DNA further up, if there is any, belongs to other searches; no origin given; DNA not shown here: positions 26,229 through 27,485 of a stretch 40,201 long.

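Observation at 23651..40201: Eight tandem paralogous lipoproteins with stepwise addition of Asp-box beta-propellers: candidate undescribed cell-surface system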

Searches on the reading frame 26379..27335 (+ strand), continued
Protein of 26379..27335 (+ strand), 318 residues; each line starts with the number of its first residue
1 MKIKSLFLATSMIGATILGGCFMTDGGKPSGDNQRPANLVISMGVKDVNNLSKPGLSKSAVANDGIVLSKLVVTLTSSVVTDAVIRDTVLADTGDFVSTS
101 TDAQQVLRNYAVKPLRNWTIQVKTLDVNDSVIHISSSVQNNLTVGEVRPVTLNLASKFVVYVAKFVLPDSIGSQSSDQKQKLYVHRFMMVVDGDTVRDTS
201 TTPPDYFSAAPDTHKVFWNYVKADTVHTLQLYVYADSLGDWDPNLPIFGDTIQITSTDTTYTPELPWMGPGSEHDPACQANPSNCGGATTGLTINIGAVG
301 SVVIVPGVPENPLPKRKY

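Call 48: find_homologous_proteins(query=P0162, max_evalue=0.00001)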
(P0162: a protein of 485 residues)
Query P0162 (485 aa): 780 proteins with E <= 0.00001 among 8000 candidates; the best 120 are listed.
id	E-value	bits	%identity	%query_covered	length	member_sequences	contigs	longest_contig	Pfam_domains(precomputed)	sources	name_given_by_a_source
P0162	0.0e+0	1091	100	100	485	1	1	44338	PF13385.14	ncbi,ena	-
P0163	9.3e-148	511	88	54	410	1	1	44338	-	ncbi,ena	-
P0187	1.8e-111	392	70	54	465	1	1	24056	PF09603.16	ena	-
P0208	5.6e-110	387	45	98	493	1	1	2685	PF13385.14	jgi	jgi:hypothetical protein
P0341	2.3e-104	368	65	54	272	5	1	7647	-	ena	-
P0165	2.2e-102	362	69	51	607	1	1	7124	PF08309.18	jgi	-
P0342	3.1e-101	358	64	55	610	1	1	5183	PF13360.14,PF25292.1,PF20067.6,PF13570.14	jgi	jgi:outer membrane protein assembly factor BamB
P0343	8.1e-101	356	63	54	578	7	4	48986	PF24996.1,PF07646.22,PF13964.13,PF24681.2,PF13415.13,PF24981.2,PF01344.32,PF25210.2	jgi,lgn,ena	jgi:N-acetylneuraminic acid mutarotase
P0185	3.9e-100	354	55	65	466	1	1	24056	-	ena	-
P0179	4.2e-95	338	65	49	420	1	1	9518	-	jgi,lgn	jgi:hypothetical protein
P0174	1.2e-93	333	60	52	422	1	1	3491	-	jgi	jgi:hypothetical protein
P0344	3.0e-91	325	61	53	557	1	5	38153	PF25852.1,PF02012.27,PF15902.13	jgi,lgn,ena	jgi:hypothetical protein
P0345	1.5e-90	323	59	57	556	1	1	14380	PF10282.16,PF25174.2,PF01436.28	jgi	jgi:YVTN family beta-propeller protein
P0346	1.9e-90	322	61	56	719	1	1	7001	PF09603.16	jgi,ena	-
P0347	2.6e-90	322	57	56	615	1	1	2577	PF00415.25,PF13540.13,PF25384.2,PF25390.2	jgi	jgi:alpha-tubulin suppressor-like RCC1 family protein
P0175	2.8e-89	318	62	53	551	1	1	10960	PF25852.1,PF02012.27,PF15902.13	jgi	jgi:photosystem II stability/assembly factor-like uncharacterized protein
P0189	1.5e-84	303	59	54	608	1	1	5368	PF00415.25,PF13540.13,PF25384.2,PF25390.2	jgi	jgi:alpha-tubulin suppressor-like RCC1 family protein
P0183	8.3e-83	297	52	58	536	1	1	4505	PF25852.1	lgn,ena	-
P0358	1.6e-78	283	51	54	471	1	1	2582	PF09603.16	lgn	-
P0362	1.2e-75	273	51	55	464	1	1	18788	PF09603.16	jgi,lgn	jgi:uncharacterized protein (TIGR02145 family)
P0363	2.1e-75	273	53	55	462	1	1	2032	PF09603.16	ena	-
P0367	9.0e-72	261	51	53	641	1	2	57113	PF24681.2,PF13415.13,PF24981.2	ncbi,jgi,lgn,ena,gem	-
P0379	7.7e-68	248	55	46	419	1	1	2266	PF09603.16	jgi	jgi:uncharacterized protein (TIGR02145 family)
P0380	2.1e-67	246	53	48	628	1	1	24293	-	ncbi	-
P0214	3.1e-63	232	45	60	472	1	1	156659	PF09603.16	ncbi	-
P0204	3.6e-63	232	48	54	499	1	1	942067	-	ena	-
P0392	8.3e-60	221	47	56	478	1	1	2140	PF09603.16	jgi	jgi:uncharacterized protein (TIGR02145 family)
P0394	7.2e-58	215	41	71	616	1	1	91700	PF12768.14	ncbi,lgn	-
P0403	7.8e-56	208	43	54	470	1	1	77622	PF09603.16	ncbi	-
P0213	1.3e-54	204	44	54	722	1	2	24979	PF18998.7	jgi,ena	-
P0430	9.2e-48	181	43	49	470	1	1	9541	PF09603.16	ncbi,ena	-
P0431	9.6e-48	181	51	39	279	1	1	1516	PF09603.16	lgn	-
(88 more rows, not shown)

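Call 49: find_encoding_contigs(protein=P0162, flank=10000, max_places=2)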
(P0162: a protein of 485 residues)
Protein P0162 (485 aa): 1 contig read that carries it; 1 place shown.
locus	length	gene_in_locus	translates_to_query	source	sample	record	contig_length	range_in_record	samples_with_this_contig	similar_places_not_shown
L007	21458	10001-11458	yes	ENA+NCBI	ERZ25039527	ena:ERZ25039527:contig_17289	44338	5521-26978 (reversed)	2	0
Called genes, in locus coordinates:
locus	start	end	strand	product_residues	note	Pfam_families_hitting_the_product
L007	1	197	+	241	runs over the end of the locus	PF01695:IstB_IS21, PF00308:Bac_DnaA (faint), PF20720:nSTAND3 (faint), PF06745:ATPase (weak)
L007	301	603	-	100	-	-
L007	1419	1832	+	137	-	-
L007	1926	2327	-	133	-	-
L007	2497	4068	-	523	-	PF03050:DDE_Tnp_IS66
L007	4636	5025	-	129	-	PF00005:ABC_tran (weak), PF13401:AAA_22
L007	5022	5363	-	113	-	-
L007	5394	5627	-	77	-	-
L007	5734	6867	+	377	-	PF13808:DDE_Tnp_1_assoc, PF01609:DDE_Tnp_1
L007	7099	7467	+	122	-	-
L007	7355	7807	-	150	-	-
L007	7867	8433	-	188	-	-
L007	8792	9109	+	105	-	-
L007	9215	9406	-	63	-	-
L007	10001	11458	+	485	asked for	PF13385:Laminin_G_3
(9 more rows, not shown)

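Call 50: find_encoding_contigs(protein=P0204, flank=10000, max_places=1)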
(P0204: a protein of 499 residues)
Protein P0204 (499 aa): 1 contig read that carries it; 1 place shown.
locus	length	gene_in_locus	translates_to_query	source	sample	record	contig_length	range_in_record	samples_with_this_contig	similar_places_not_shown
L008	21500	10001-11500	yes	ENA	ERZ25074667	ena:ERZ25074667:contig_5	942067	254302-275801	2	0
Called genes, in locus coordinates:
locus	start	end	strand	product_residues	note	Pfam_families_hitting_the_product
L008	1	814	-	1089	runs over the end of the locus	PF09136:Glucodextran_B (faint), PF27332:TP_0781 (faint), PF17957:Big_7 (faint), PF19077:Big_13 (faint)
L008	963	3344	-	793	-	PF00082:Peptidase_S8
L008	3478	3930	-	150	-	PF07681:DoxX (weak)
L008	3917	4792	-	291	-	PF00106:adh_short, PF08659:KR, PF13561:adh_short_C2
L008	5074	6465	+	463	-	PF01546:Peptidase_M20, PF07687:M20_dimer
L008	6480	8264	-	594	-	PF13371:TPR_9 (faint), PF13428:TPR_14 (faint), PF13432:TPR_16 (faint), PF14559:TPR_19 (faint), PF07719:TPR_2 (faint), PF13174:TPR_6 (faint), PF13374:TPR_10 (faint), PF13414:TPR_11 (faint), +4 more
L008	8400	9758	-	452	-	-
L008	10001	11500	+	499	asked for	-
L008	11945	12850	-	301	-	-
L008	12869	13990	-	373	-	-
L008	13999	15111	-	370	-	-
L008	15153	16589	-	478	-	-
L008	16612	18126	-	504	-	-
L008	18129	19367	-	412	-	-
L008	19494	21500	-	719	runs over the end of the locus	-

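Call 63: predict_structure(alignment_id=A4)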
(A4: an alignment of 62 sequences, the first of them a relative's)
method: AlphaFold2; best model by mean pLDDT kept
length: 272 residues; sequences in the alignment: 62
mean_pLDDT: 82.8   pTM: 0.72
mean pLDDT of the five models: 82.8, 81.4, 80.8, 80.6, 80.1
residues with pLDDT >= 90: 159; 70-90: 46; 50-70: 39; < 50: 28
segments of 3 or more residues with pLDDT < 50: 1-3, 239-241, 243-250, 259-262, 264-266
pLDDT, mean of each block of 10 residues (from residue 1): 49 56 73 98 67 92 98 94 98 98 94 97 98 90 91 97 96 92 93 93 93 88 85 67 43 48 51 51
secondary structure, 60 per line:
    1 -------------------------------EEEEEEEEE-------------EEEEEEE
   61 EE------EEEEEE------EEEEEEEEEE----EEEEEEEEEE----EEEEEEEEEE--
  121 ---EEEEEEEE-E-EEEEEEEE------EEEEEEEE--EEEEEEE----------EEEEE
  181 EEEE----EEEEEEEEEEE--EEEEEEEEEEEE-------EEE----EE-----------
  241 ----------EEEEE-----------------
elements in order: E32-40 E54-62 E69-74 E81-90 E95-104 E109-118 E124-131 E135-142 E149-156 E159-165 E176-184 E189-199 E202-213 E221-223 E251-255

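Call 65: fold_search(model_id=the predicted structure, library=pdb)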
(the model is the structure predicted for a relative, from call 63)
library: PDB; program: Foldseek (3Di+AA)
matches with E <= 10: 1584; with E <= 0.001: 11
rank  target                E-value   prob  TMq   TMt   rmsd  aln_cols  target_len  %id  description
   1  3up6_B                1.1e-05  1.00  0.31  0.27  18.0       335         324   11  Crystal structure of a putative cell adhesion protein (BACOVA_04078) from Bacteroides ovatus ATCC 8483 at 2.80 A resol (released 2011-12-21)
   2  3up6_A                7.1e-05  1.00  0.31  0.27  17.5       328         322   11  Crystal structure of a putative cell adhesion protein (BACOVA_04078) from Bacteroides ovatus ATCC 8483 at 2.80 A resol (released 2011-12-21)
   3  4gpv_B                1.6e-04  1.00  0.43  0.38   9.6       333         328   11  Crystal structure of a putative cell adhesion protein (BACEGG_00536) from Bacteroides eggerthii DSM 20697 at 1.67 A re (released 2012-09-19)
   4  4gh7_B                3.1e-04  0.99  0.22  0.22  26.8       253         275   13  Crystal structure of Anticalin N7A in complex with oncofetal fibronectin fragment Fn7B8 (released 2012-12-26)
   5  6xay_C                4.4e-04  0.97  0.18  0.18  22.2       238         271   11  Structure of a fragment of human fibronectin containing the 10th, 11th and 12th type III domains (released 2021-06-09)
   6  5n47_F                5.7e-04  0.98  0.23  0.23  26.0       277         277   13  Structure of Anticalin N7E in complex with the three-domain fragment Fn7B8 of human oncofetal fibronectin (released 2018-02-14)
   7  6xay_A                6.9e-04  0.96  0.21  0.21  24.3       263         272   10  Structure of a fragment of human fibronectin containing the 10th, 11th and 12th type III domains (released 2021-06-09)
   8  4npj_A                7.3e-04  0.98  0.24  0.23  24.8       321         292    9  Extended-Synaptotagmin 2, C2A- and C2B-domains (released 2014-01-29)
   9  3gf8                  8.5e-04  1.00  0.31  0.30   9.2       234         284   10  Crystal structure of putative polysaccharide binding proteins (DUF1812) (NP_809975.1) from BACTEROIDES THETAIOTAOMICRON  (released 2009-03-24)
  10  2ibb                  9.3e-04  0.99  0.22  0.28  19.3       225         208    8  Crystal Structure of the First and Second FNIII Domains of Ihog (released 2006-10-24)
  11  6ank_A                9.8e-04  0.94  0.19  0.19  15.5       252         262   11  Synaptotagmin-7, C2A- and C2B-domains (released 2017-09-20)
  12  8k4q_C                1.0e-03  0.91  0.18  0.23  20.4       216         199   10  Crystal structure of nanobody HuNb103 bound to human interleukin-4 receptor subunit alpha (released 2024-06-26)
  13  6fwv_B                1.1e-03  0.94  0.22  0.14  20.4       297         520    8  The Bacillus anthracis TIE protein (released 2018-08-08)
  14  9nw3_3A               1.1e-03  0.89  0.19  0.17  25.9       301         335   10  Ciliary tip central pair (released 2025-07-30)
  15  6fwv_A                1.3e-03  0.92  0.22  0.14  19.9       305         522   10  The Bacillus anthracis TIE protein (released 2018-08-08)
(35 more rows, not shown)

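Call 77: list_cluster_members(proteins=[P0214, P0403, P0380, P0162, P0367, P0394, P0227, P0229, P0025, P0041])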
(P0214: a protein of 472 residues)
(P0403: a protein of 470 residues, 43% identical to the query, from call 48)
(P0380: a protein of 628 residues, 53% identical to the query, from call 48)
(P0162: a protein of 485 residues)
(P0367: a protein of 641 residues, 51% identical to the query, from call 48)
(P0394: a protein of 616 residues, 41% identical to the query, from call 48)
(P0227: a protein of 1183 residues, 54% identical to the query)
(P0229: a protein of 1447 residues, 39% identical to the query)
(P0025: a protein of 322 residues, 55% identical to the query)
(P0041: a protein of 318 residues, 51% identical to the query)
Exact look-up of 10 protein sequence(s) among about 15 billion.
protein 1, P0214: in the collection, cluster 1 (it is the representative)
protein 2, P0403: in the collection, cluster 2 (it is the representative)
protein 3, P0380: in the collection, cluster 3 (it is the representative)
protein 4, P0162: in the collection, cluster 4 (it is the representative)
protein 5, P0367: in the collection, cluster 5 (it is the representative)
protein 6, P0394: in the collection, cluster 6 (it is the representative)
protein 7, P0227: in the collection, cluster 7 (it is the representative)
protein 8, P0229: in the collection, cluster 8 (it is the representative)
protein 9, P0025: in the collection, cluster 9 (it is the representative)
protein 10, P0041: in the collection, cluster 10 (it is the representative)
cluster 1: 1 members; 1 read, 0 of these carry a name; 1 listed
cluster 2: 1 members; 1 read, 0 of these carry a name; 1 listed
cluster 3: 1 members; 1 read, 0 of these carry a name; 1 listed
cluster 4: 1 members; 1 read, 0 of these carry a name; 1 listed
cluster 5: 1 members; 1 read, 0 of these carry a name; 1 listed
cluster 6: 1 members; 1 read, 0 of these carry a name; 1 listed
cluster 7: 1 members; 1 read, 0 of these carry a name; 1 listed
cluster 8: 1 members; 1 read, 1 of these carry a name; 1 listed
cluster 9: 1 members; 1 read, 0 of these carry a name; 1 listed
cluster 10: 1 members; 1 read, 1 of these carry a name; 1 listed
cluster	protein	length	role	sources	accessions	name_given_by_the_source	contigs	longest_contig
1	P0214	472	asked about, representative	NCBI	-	-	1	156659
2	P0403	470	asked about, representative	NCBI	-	-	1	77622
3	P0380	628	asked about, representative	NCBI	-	-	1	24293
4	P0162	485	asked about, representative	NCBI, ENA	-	-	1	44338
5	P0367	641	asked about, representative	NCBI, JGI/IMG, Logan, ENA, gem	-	-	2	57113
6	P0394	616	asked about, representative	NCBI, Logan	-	-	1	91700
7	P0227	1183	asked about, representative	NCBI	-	-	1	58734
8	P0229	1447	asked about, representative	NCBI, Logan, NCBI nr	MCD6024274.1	MAG: hypothetical protein K0Q91_1190 [Fibrobacteria bacterium] | hypothetical protein [Fibrobacteria bacterium]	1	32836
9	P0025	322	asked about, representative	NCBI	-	-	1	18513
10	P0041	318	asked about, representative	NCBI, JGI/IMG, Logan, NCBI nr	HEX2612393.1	MAG TPA: hypothetical protein VHO02_02220 [Fibrobacteria bacterium] | hypothetical protein | hypothetical protein [Fibrobacteria bacterium]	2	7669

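Call 78: find_encoding_contigs(protein=P0214, flank=10000, max_places=1)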
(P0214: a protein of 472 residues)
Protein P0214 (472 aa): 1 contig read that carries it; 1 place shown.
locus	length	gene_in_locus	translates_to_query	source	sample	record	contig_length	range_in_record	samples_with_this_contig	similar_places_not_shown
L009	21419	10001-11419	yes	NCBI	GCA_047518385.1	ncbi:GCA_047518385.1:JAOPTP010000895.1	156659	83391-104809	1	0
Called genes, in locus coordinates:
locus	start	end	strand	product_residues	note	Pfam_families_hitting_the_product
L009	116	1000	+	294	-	PF14559:TPR_19 (faint), PF00515:TPR_1 (faint), PF13181:TPR_8 (faint), PF13428:TPR_14 (faint)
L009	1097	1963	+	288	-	-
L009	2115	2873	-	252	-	-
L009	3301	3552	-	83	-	-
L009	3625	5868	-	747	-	-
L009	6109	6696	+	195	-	-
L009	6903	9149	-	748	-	PF00041:fn3 (weak)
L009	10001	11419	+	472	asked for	PF09603:Fib_succ_major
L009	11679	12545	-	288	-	PF04383:KilA-N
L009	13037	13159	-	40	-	-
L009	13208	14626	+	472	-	-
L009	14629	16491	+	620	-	PF13827:DUF4189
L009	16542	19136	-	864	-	PF00092:VWA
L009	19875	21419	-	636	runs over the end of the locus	PF00082:Peptidase_S8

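Call 79: find_encoding_contigs(protein=P0367, flank=10000, max_places=1)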
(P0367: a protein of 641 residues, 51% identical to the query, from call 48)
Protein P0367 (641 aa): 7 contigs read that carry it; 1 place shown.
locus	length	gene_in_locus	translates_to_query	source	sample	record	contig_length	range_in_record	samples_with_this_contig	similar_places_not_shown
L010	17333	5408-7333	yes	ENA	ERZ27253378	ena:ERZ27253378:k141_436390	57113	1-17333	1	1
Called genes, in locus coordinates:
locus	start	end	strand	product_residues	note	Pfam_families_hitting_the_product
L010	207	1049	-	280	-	PF01695:IstB_IS21, PF00308:Bac_DnaA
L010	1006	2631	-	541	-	PF22483:Mu-transpos_C_2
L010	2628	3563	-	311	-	PF17762:HTH_ParB (faint)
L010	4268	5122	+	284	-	-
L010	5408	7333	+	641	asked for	PF24981:Beta-prop_ATRN-LZTR1 (faint), PF13415:Beta-prop_FBX42 (weak), PF24681:Kelch_KLHDC2_KLHL20_DRC7, PF13415:Beta-prop_FBX42 (weak)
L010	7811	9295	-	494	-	PF09852:DUF2079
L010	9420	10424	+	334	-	PF00535:Glycos_transf_2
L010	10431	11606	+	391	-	PF01041:DegT_DnrJ_EryC1, PF00155:Aminotran_1_2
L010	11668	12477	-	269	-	PF13302:Acetyltransf_3 (weak), PF00583:Acetyltransf_1, PF13673:Acetyltransf_10, PF13508:Acetyltransf_7, PF08445:FR47 (weak)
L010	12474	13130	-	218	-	PF13489:Methyltransf_23, PF13847:Methyltransf_31, PF08241:Methyltransf_11, PF08242:Methyltransf_12, PF13649:Methyltransf_25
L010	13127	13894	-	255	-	PF13489:Methyltransf_23, PF08241:Methyltransf_11, PF08242:Methyltransf_12 (weak)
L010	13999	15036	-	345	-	PF01063:Aminotran_4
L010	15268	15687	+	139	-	-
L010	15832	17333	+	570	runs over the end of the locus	PF02543:Carbam_trans_N, PF16861:Carbam_trans_C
